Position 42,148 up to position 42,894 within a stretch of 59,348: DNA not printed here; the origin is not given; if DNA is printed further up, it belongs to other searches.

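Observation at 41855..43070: Secreted barnase-like RNase and barstar-like inhibitor inserted between aspS and nudB, translationally coupled to nudB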

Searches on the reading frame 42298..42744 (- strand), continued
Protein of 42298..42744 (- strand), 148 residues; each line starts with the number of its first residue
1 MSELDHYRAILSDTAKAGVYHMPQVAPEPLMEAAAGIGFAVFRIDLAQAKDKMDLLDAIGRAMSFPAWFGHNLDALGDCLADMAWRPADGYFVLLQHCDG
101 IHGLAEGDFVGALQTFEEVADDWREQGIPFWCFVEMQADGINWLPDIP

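Call 58: search_protein_representatives(protein=window:42298-42744:-)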
Query: 148 residues. Proteins with E-value up to 0.001 (for the whole library): 2630; up to 1e-10: 545; up to 1e-30: 12. The best 150 are listed.
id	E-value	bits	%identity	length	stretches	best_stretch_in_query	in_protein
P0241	1.7e-46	174.3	55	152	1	7-146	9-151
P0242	7.8e-42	159.2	49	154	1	5-146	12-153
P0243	5.5e-38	146.7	45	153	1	4-147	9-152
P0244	5.9e-38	146.6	57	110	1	40-148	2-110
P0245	1.9e-36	141.7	48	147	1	9-143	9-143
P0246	2.0e-36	141.6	46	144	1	6-147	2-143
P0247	5.2e-36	140.2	45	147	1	7-147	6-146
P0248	1.4e-33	132.3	42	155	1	1-148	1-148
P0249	1.4e-33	132.3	45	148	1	7-147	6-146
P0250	3.9e-33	130.9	56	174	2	9-84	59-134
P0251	8.5e-31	123.3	47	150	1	11-148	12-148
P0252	9.5e-31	123.1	41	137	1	6-138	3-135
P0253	2.6e-30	121.7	41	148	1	4-144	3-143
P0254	3.3e-30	121.4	43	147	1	16-147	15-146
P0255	3.5e-30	121.3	39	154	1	5-146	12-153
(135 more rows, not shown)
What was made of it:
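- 42631..42744 (-): N-terminal extension of the inhibitor (residues 1-38), absent from Bacillus barstar. Modelled as helix 3-11, strand 19-21, helix 28-36. 128 of the best 150 library representatives align from residue 20 or earlier (call 58).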
